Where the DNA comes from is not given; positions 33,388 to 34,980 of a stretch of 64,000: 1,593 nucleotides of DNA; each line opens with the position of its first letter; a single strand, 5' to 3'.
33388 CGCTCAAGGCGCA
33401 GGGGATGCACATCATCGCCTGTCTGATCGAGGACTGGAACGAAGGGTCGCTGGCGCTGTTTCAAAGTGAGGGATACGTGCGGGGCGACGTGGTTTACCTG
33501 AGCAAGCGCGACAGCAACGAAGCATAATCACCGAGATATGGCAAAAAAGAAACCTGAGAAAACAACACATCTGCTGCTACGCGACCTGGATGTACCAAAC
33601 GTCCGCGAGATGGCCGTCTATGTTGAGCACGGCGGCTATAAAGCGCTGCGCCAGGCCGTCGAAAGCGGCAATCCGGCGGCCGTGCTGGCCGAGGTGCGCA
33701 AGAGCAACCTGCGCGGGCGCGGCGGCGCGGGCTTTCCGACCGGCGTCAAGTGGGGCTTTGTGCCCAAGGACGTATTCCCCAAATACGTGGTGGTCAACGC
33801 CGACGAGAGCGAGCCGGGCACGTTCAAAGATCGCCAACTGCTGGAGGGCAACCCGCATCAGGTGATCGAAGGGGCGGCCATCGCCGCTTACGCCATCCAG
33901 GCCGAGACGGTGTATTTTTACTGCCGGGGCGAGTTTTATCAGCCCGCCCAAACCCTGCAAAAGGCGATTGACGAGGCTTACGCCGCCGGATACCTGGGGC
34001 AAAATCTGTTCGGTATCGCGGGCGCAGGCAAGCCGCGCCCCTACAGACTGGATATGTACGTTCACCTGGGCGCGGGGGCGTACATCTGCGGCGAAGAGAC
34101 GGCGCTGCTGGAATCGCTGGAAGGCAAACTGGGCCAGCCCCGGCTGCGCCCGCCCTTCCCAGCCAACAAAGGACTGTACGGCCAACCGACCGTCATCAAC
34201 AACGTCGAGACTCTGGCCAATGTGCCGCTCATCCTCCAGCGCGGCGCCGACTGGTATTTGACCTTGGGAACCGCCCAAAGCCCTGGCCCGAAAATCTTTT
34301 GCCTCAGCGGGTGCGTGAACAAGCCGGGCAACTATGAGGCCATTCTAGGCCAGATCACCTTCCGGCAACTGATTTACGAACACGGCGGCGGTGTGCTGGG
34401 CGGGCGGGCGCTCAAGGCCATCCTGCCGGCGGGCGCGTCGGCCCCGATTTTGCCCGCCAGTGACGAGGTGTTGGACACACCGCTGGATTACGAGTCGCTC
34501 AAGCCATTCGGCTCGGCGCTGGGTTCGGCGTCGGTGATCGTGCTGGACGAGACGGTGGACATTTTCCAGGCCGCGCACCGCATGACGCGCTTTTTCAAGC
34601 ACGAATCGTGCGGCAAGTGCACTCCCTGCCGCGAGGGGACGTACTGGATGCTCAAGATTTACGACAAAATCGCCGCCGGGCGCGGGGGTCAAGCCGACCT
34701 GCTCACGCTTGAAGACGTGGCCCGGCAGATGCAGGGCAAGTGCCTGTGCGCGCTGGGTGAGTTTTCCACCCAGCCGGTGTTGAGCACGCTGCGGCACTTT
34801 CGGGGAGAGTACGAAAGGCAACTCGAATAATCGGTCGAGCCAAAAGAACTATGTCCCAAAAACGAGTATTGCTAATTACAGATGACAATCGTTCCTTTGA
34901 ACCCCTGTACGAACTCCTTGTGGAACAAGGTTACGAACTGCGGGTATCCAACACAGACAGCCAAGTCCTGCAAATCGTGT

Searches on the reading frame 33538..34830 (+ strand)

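Call 69: search_protein_families(library=pfam, proteins=[window:33538-34830:+], max_evalue=0.0001)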
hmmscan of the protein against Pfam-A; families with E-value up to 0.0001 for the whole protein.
window:33538-34830:+ (430 aa): 4 families
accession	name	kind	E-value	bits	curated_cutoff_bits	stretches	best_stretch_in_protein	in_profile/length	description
PF01512.22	Complex1_51K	-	7.5e-50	169.2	31.2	1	53-230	1-149/150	Nuo51 FMN-binding domain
PF10589.14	NADH_4Fe-4S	-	2.2e-32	111.2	23.5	1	345-427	2-84/85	NADH-ubiquinone oxidoreductase-F iron-sulfur binding region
PF22461.2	SLBB_2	-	7.4e-08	32.8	27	1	252-309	1-59/79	SLBB domain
PF10531.15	SLBB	-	1.4e-05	25.2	27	1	253-290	1-37/55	SLBB domain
